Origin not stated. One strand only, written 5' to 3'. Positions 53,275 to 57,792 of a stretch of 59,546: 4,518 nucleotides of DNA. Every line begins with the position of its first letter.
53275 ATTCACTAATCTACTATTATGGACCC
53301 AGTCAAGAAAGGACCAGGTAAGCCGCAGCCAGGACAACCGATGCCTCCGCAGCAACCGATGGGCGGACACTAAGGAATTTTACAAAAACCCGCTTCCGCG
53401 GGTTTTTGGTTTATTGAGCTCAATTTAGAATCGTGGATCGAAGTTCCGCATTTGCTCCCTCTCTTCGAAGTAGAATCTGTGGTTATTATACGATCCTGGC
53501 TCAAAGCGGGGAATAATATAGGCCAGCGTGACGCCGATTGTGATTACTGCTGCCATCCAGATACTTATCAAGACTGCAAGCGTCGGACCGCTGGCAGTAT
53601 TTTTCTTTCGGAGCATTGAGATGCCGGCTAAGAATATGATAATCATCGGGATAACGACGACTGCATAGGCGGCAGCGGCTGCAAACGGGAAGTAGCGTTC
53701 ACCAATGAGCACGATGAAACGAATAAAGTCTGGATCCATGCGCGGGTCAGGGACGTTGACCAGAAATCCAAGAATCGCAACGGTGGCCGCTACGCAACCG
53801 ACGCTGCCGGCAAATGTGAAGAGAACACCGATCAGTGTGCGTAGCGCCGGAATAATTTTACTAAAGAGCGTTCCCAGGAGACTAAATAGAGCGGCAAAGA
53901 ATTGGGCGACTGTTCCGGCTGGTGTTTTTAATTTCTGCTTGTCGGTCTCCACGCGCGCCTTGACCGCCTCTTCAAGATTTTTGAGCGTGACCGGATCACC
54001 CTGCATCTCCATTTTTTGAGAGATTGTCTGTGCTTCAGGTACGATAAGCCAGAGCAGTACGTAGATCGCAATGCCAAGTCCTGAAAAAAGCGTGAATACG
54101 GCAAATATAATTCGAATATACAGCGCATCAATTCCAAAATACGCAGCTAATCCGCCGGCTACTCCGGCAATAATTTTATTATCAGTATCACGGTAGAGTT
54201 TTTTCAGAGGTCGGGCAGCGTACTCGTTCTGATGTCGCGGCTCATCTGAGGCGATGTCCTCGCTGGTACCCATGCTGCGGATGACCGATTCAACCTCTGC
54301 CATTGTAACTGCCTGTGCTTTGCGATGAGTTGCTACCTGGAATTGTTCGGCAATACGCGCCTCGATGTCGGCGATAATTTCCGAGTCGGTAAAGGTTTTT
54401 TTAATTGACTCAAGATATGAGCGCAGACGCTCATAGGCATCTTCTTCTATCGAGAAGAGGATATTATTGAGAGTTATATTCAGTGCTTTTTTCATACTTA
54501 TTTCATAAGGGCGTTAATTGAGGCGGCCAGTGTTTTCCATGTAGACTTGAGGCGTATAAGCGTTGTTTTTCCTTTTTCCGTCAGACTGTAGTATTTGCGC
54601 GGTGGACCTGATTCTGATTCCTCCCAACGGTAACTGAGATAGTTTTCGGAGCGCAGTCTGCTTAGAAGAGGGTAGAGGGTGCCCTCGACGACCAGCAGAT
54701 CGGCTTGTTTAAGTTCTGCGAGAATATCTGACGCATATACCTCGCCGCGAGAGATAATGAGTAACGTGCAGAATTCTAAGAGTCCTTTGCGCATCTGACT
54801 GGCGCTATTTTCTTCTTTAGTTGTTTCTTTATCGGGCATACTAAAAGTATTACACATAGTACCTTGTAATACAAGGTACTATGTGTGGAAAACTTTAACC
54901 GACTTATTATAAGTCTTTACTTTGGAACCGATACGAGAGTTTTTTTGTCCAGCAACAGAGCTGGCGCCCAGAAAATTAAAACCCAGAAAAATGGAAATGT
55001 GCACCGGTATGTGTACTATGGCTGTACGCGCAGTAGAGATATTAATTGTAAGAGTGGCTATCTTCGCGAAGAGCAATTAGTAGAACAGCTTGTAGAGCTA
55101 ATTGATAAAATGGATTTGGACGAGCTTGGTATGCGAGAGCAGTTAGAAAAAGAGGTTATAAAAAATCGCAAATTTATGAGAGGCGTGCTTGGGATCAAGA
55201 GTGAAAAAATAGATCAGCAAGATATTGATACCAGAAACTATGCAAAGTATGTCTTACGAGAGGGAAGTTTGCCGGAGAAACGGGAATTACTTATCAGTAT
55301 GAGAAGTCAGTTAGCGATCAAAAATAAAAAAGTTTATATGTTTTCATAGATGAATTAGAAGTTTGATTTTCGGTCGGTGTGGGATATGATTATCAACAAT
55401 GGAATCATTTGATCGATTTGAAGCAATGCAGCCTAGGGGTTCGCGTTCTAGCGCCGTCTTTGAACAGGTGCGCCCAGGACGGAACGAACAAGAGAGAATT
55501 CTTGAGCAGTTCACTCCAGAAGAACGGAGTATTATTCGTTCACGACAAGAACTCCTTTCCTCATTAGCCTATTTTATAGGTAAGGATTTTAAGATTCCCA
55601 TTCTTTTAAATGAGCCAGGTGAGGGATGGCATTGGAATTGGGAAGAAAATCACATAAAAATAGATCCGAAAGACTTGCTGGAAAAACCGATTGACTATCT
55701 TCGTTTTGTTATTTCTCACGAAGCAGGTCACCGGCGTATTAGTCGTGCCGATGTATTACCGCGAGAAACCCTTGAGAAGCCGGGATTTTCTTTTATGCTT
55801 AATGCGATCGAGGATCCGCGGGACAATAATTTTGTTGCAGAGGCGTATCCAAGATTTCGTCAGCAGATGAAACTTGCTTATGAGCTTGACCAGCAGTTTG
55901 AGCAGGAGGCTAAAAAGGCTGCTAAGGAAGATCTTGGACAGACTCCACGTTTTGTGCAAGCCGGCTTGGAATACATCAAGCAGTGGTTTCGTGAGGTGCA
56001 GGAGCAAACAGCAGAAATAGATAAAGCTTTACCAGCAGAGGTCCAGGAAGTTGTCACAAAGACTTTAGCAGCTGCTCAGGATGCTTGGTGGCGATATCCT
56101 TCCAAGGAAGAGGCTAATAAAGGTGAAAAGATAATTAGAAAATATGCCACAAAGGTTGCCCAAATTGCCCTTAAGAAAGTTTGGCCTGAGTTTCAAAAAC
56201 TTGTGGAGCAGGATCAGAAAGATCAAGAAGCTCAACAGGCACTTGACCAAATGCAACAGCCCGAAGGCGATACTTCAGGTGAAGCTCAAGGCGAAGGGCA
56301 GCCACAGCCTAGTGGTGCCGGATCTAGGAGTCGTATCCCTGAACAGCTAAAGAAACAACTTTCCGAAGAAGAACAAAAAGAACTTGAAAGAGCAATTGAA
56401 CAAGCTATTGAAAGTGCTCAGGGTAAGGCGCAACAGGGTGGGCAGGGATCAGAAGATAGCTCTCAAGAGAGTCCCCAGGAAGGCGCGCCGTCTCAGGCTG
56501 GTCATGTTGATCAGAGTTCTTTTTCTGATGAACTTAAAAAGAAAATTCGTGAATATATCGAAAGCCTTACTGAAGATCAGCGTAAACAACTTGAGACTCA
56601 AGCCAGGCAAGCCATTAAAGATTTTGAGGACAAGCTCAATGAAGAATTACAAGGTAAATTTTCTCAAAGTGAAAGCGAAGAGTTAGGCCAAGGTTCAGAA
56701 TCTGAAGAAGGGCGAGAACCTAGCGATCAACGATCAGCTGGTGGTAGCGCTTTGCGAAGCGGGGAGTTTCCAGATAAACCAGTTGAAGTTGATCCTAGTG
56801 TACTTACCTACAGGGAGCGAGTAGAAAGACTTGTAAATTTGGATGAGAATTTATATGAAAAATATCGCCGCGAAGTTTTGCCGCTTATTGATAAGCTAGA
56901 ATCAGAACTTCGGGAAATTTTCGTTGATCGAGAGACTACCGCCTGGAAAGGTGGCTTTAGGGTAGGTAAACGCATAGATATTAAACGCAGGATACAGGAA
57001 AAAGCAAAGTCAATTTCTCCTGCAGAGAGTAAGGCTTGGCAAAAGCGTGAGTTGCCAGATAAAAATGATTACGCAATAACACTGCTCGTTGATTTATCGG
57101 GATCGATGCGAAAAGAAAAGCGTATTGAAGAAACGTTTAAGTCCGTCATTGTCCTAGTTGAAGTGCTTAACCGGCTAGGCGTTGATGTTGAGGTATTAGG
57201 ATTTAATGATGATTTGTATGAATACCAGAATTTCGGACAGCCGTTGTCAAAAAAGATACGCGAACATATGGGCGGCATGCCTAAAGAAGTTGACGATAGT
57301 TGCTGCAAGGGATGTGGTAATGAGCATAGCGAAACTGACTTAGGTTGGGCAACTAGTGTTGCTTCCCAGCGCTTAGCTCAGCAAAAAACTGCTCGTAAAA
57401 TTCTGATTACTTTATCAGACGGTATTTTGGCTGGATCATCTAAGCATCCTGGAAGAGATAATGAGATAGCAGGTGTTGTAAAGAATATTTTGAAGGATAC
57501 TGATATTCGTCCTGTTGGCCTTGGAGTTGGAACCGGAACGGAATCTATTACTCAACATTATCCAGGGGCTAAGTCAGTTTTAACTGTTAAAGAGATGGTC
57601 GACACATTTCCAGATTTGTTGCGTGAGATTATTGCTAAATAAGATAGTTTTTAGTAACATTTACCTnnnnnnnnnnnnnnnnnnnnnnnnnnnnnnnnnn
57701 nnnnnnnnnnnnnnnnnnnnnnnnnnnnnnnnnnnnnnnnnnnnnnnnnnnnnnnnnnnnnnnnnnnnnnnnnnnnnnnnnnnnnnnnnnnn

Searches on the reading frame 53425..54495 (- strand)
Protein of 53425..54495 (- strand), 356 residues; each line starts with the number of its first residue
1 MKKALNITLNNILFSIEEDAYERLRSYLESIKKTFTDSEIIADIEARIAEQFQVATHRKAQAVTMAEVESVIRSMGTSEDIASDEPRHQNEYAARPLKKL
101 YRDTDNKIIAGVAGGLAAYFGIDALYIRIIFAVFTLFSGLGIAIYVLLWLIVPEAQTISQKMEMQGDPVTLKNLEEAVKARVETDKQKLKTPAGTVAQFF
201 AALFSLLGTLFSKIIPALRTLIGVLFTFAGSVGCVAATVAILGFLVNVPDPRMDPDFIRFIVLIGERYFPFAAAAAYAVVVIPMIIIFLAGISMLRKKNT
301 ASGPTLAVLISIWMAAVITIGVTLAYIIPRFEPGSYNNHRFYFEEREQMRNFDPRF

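Call 42: search_protein_families(library=pfam, proteins=[window:53425-54495:-], max_evalue=0.01)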
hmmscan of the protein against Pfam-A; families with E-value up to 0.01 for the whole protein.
window:53425-54495:- (356 aa): 3 families
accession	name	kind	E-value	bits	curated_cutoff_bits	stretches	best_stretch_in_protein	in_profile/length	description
PF04024.17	PspC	-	1.8e-23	82.6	25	1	98-155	1-58/58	PspC domain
PF22571.1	LiaI-LiaF-TM_PspC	-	6.3e-11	42.6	27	1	197-328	9-139/142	PspC transmembrane region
PF01326.24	PPDK_N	-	0.0053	16.5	27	1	4-82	41-115/328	Pyruvate phosphate dikinase, AMP/ATP-binding domain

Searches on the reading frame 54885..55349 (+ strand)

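Call 42: search_protein_families(library=pfam, proteins=[window:54885-55349:+], max_evalue=0.01)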
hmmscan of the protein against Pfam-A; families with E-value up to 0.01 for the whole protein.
window:54885-55349:+ (154 aa): 1 family
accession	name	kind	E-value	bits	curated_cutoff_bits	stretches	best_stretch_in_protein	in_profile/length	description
PF13408.12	Zn_ribbon_recom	-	0.0014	19.4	25.3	1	34-73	20-57/58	Recombinase zinc beta ribbon domain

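Call 43: search_protein_families(library=padloc, proteins=[window:54885-55349:+], max_evalue=0.01)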
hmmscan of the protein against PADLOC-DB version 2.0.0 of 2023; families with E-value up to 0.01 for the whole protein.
window:54885-55349:+ (154 aa): 0 families

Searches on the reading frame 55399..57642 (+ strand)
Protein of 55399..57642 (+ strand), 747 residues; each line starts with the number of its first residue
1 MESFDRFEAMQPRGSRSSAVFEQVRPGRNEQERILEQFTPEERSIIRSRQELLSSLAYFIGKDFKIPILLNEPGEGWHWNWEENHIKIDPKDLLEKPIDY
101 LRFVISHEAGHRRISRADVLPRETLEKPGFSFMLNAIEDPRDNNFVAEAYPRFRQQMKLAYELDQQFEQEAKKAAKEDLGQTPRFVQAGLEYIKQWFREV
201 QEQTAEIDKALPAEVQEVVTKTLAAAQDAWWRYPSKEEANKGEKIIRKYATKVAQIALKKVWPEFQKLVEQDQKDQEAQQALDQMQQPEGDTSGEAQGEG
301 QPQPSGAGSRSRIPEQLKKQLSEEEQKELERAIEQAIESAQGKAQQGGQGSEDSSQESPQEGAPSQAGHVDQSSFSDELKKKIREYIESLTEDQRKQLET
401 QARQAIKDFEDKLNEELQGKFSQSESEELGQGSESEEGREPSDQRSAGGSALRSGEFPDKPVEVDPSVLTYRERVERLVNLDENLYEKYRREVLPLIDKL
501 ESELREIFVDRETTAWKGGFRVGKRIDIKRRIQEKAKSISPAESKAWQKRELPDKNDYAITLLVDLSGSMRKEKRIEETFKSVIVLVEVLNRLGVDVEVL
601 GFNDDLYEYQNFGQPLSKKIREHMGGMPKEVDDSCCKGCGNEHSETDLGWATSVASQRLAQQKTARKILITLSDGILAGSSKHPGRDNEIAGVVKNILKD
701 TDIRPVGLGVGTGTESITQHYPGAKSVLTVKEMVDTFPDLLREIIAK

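Call 42: search_protein_families(library=pfam, proteins=[window:55399-57642:+], max_evalue=0.01)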
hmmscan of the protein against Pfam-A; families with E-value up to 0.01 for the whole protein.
window:55399-57642:+ (747 aa): 3 families
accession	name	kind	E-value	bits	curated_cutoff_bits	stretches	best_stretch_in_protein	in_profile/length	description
PF11775.14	CobT_C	-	5.5e-08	33.2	21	1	556-603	11-57/220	Cobalamin biosynthesis protein CobT VWA domain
PF13519.12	VWA_2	-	3.6e-05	24.8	27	1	561-675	2-106/107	von Willebrand factor type A domain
PF05762.20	VWA_CoxE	-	0.0026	17.7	26.4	1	521-572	22-71/222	VWA domain containing CoxE-like protein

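Call 43: search_protein_families(library=padloc, proteins=[window:55399-57642:+], max_evalue=0.01)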
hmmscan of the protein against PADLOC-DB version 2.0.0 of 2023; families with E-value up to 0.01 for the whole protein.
window:55399-57642:+ (747 aa): 0 families
